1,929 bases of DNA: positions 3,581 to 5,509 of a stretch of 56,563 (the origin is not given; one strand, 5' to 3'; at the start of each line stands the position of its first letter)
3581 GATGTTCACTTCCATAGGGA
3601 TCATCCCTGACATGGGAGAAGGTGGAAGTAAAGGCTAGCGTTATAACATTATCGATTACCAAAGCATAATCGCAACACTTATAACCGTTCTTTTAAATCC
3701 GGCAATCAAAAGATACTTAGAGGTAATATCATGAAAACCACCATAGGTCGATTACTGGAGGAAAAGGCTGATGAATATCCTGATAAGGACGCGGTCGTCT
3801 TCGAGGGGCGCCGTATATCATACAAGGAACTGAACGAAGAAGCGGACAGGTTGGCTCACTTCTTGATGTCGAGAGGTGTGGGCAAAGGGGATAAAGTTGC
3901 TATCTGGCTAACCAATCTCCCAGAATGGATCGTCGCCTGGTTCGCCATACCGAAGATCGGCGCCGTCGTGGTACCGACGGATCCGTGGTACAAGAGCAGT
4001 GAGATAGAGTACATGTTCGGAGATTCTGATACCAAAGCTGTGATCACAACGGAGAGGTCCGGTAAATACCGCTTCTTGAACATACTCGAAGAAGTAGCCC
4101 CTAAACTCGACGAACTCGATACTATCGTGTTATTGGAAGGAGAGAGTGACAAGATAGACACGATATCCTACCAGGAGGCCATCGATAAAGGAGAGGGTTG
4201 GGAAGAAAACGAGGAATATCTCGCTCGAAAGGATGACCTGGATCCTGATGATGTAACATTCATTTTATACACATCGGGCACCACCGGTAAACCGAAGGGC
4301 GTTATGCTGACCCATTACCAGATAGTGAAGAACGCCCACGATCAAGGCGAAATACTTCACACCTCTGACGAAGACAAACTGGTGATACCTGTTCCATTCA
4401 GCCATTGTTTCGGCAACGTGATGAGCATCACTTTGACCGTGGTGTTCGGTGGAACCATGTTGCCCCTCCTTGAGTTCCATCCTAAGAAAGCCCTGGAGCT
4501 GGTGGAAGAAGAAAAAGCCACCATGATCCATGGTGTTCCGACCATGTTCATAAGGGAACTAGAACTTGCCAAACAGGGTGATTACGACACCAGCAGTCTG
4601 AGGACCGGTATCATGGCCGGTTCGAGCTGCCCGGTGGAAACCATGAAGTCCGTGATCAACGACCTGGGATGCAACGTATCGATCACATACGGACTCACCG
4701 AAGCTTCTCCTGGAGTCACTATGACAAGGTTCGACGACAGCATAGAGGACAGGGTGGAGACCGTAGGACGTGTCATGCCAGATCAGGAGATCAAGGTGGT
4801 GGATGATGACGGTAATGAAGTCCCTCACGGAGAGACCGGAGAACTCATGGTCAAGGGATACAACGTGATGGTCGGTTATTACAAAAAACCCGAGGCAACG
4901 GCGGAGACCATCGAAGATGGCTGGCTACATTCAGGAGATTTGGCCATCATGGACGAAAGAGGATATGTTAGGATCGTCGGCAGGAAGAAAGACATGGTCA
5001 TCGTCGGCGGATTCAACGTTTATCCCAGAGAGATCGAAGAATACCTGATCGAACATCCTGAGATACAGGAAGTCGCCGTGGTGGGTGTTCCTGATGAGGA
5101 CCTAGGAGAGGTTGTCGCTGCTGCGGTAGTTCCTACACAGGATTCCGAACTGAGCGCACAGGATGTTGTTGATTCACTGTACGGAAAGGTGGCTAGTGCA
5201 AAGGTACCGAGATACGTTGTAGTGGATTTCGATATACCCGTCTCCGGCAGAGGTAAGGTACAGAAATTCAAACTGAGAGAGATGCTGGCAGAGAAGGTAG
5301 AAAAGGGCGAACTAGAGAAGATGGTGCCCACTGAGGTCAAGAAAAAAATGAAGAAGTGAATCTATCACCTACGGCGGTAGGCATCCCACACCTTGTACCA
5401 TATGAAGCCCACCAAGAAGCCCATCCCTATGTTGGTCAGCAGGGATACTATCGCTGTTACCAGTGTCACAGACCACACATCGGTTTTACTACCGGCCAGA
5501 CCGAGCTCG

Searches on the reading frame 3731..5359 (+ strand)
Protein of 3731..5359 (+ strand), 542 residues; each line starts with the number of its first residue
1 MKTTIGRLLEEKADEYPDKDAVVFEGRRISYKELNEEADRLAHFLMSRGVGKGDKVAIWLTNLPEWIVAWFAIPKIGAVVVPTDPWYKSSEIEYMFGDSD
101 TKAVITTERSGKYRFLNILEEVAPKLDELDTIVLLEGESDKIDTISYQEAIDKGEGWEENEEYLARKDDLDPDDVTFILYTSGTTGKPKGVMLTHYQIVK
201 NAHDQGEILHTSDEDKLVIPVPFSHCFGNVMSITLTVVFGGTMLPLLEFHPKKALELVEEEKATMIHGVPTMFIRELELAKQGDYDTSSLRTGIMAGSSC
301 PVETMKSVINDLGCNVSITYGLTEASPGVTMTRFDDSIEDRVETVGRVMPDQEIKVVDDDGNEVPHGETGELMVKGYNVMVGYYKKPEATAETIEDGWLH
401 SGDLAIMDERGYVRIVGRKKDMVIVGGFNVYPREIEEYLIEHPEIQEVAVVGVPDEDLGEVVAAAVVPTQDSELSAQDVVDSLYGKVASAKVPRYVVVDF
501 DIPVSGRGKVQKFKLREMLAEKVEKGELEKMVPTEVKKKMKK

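Call 32: find_encoding_contigs(protein=window:3731-5359:+, flank=10000, max_places=1)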
Protein window:3731-5359:+ (542 aa): 6 contigs read that carry it; 1 place shown.
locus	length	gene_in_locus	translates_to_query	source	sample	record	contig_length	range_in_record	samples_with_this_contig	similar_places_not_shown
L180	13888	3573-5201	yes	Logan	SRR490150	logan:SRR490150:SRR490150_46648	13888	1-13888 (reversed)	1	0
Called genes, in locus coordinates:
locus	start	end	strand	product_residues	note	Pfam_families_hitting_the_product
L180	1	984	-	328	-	?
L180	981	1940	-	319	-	PF01035:DNA_binding_1, PF04493:Endonuclease_5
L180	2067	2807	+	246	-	PF01135:PCMT (weak), PF08704:GCD14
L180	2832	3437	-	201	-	PF02632:BioY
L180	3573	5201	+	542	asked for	PF00501:AMP-binding, PF13193:AMP-binding_C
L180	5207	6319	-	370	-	PF16983:MFS_MOT1, PF03594:BenE (weak), PF00916:Sulfate_transp, PF16983:MFS_MOT1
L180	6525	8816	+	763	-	PF13191:AAA_16, PF13401:AAA_22 (weak), PF10602:RPN7 (faint), PF12895:ANAPC3 (faint), PF13176:TPR_7 (faint), PF13181:TPR_8 (faint), PF13424:TPR_12 (weak), PF13424:TPR_12, +8 more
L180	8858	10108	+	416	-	PF02517:Rce1-like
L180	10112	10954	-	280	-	PF07705:CARDB (faint), PF13584:BatD (faint)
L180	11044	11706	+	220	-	PF01813:ATP-synt_D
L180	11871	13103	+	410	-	PF07969:Amidohydro_3, PF01979:Amidohydro_1, PF07969:Amidohydro_3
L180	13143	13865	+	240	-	PF01987:AIM24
